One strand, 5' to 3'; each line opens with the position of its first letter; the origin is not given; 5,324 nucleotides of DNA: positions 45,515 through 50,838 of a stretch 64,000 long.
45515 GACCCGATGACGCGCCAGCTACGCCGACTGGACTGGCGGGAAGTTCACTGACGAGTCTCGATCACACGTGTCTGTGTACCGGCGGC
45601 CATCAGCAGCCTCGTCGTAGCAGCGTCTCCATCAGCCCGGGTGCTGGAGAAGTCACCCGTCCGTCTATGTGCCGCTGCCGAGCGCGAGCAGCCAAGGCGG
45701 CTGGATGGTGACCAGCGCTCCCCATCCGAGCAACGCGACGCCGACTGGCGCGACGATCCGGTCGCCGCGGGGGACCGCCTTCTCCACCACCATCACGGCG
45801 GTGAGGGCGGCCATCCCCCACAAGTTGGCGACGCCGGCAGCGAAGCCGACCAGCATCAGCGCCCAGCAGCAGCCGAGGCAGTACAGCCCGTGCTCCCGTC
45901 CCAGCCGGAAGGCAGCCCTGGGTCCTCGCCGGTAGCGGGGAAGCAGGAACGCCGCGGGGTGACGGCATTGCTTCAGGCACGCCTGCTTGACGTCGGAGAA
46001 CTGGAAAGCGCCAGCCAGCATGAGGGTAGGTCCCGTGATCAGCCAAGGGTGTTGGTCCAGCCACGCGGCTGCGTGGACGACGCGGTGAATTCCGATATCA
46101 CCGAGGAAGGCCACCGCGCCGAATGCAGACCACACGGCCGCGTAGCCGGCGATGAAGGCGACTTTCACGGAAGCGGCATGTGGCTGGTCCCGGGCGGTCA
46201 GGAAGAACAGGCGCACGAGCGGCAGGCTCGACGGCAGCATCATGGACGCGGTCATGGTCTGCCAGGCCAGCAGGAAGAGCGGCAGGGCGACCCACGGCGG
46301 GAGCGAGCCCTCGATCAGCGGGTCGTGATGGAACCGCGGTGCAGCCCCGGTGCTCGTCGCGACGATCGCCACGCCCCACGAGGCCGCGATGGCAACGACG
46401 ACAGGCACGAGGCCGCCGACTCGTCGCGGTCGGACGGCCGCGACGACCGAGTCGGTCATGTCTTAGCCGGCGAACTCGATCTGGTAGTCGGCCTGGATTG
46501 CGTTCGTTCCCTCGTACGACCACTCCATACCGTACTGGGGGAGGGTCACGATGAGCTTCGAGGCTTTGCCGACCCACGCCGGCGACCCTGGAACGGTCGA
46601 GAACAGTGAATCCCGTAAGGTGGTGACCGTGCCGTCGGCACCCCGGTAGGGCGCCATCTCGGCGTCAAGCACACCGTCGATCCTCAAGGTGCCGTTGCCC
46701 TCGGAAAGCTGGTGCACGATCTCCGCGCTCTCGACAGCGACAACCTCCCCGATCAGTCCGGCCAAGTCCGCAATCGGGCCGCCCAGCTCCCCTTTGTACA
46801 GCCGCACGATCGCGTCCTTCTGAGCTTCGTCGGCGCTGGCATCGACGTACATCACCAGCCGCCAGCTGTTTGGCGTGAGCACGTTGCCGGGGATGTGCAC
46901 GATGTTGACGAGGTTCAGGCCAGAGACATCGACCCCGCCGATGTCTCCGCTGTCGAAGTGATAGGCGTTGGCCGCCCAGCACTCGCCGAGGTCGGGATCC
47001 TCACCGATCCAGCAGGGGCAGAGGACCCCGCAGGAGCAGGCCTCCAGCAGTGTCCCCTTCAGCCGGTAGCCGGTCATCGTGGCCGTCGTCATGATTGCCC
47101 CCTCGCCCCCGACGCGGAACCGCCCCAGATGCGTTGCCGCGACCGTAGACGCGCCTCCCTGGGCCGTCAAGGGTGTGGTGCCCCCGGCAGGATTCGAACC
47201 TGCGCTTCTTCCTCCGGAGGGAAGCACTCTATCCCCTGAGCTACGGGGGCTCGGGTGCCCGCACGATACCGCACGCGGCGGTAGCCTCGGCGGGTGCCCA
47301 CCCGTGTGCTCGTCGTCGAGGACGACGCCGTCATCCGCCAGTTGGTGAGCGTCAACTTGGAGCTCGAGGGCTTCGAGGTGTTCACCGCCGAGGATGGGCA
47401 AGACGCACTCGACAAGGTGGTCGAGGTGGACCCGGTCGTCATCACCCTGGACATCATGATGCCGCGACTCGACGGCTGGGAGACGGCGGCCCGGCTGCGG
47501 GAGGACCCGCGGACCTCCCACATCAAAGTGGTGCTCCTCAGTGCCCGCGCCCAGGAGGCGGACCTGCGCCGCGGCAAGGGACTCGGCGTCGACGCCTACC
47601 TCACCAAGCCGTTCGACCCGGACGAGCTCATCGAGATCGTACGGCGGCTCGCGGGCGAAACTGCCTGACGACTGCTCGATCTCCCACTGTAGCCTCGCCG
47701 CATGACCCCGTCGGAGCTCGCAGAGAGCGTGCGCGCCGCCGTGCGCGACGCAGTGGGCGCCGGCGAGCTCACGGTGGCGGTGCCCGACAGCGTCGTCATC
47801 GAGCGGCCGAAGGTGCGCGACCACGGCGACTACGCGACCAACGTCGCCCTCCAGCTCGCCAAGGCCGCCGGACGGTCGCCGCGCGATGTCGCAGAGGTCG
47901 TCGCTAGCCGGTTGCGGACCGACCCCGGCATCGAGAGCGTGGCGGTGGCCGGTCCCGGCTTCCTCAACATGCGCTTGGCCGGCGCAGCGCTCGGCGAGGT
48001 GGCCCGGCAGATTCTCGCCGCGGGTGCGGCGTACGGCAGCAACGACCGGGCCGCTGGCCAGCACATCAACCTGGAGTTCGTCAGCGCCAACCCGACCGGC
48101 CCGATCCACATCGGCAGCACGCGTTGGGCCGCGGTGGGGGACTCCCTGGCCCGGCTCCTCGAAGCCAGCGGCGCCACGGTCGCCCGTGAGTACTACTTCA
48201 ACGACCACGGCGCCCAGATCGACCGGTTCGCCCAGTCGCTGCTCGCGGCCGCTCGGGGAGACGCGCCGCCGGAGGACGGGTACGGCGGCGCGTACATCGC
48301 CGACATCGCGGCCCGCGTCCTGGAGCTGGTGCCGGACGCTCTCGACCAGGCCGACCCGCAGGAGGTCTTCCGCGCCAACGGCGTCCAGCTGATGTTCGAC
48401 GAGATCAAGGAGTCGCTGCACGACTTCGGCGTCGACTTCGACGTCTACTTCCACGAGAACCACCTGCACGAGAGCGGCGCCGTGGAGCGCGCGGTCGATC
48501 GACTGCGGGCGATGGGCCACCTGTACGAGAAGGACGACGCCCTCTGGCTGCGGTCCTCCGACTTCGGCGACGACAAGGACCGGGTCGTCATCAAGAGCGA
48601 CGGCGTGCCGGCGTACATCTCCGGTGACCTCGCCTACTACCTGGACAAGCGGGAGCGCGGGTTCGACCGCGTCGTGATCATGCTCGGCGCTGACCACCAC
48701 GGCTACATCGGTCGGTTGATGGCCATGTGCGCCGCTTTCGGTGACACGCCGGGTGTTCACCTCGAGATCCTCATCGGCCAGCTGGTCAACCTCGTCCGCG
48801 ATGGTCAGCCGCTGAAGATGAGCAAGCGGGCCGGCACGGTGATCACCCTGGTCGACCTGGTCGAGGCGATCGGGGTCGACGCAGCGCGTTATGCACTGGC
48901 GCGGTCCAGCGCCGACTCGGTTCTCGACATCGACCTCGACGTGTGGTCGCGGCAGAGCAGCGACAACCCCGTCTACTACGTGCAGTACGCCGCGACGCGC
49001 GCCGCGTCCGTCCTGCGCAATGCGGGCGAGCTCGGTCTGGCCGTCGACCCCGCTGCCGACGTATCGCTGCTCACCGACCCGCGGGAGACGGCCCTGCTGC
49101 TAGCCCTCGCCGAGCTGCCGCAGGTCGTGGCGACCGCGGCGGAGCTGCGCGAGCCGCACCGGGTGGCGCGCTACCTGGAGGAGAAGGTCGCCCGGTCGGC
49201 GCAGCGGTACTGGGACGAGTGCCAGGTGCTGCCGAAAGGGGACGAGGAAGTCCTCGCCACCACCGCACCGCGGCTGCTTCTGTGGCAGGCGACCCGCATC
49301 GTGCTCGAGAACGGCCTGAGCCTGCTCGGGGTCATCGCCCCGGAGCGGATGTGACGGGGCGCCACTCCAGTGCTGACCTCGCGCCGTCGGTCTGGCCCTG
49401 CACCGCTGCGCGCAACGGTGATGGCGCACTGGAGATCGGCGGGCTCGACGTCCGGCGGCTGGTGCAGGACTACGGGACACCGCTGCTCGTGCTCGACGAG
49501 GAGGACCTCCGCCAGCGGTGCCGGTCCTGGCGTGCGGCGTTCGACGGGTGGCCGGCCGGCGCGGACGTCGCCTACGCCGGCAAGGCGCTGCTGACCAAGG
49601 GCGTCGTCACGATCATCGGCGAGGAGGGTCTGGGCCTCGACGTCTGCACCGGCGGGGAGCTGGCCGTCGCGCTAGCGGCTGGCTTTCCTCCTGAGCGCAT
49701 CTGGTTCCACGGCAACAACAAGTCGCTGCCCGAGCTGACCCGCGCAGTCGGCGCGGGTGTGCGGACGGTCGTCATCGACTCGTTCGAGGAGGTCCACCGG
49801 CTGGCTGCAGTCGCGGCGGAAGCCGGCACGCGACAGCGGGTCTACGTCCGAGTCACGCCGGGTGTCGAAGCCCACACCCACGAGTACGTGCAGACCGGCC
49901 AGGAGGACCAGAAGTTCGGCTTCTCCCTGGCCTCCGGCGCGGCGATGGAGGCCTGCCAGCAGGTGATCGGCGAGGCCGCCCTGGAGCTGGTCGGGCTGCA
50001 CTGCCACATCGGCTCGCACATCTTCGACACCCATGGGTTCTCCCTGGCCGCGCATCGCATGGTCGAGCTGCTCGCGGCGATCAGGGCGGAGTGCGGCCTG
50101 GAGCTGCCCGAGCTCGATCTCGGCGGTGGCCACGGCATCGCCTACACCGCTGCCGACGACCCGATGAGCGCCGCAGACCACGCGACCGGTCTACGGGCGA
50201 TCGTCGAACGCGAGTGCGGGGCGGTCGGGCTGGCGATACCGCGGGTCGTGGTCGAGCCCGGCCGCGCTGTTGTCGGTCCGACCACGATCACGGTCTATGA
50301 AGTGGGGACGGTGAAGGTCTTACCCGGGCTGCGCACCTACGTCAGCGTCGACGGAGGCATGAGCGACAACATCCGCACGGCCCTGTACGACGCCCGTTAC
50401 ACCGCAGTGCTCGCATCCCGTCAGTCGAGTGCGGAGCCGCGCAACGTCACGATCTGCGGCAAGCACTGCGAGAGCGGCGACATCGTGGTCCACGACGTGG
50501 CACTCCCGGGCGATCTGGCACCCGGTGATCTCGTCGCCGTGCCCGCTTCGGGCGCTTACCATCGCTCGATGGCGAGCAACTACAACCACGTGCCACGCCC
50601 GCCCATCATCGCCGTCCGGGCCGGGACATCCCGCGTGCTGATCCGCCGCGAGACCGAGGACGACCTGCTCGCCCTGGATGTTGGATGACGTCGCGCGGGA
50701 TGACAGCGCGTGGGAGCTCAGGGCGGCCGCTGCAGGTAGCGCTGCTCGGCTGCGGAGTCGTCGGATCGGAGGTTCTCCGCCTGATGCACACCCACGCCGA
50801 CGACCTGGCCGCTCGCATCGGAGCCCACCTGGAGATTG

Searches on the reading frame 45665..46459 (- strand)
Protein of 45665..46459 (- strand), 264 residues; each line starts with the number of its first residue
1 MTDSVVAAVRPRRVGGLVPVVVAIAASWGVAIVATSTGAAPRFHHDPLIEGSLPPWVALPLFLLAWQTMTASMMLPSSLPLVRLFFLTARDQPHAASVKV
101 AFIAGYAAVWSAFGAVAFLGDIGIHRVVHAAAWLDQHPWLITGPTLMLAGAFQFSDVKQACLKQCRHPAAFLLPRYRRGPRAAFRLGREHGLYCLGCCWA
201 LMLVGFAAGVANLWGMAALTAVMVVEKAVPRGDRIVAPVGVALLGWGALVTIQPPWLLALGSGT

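Call 58: search_protein_families(library=pfam, proteins=[window:45665-46459:-], max_evalue=0.00001)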
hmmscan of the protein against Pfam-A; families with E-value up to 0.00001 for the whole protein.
window:45665-46459:- (264 aa): 1 family
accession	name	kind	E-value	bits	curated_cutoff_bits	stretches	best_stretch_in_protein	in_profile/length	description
PF09948.15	PpoB2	-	1.2e-64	218.2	28.7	1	63-249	1-187/188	Copper chaperone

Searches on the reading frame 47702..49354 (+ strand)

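Call 32: search_protein_families(library=pfam, proteins=[window:47702-49354:+], max_evalue=0.00001)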
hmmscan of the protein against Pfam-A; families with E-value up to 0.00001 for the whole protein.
window:47702-49354:+ (550 aa): 5 families
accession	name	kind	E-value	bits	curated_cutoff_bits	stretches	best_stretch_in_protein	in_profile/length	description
PF05746.21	DALR_1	-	1.7e-28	99.5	22.3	1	427-550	1-117/117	DALR anticodon binding domain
PF03485.21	Arg_tRNA_synt_N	-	2.8e-22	79.6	21.5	1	5-92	2-85/85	Arginyl tRNA synthetase N terminal domain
PF00750.26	tRNA-synt_1d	-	9.9e-17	61.4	23.3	2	232-408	140-315/349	tRNA synthetases class I (R), catalytic domain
PF00133.28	tRNA-synt_1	-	7.1e-08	32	22.7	0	334-405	341-408/414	tRNA synthetases class I (I, L, M and V)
PF09334.17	tRNA-synt_1g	-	3.7e-06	26.4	20.1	0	371-411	326-365/391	tRNA synthetases class I (M)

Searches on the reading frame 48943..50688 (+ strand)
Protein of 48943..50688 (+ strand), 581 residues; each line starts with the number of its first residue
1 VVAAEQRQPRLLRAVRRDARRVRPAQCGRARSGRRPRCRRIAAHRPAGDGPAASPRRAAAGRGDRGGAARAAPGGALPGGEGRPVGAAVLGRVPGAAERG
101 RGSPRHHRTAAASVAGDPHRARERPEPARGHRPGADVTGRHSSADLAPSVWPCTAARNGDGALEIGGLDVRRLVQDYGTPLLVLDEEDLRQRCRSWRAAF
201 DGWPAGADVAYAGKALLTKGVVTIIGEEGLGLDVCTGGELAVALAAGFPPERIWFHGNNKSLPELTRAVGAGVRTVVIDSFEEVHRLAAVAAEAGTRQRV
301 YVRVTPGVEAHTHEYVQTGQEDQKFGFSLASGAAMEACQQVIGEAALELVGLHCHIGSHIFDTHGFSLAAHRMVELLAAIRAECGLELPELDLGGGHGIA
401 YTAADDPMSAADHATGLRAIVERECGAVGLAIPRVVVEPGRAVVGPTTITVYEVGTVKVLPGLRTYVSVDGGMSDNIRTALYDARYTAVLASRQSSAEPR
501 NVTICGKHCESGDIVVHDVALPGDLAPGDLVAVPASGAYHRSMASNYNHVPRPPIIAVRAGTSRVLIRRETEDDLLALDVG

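Call 57: search_protein_families(library=pfam, proteins=[window:48943-50688:+], max_evalue=0.00001)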
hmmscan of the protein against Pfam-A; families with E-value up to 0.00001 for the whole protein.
window:48943-50688:+ (581 aa): 2 families
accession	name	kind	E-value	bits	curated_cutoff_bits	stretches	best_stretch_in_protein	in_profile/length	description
PF02784.22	Orn_Arg_deC_N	-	2.7e-61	207.5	23.4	1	188-444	3-246/247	Pyridoxal-dependent decarboxylase, pyridoxal binding domain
PF00278.28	Orn_DAP_Arg_deC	-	8.2e-17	61.7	23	1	447-537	7-95/95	Pyridoxal-dependent decarboxylase, C-terminal sheet domain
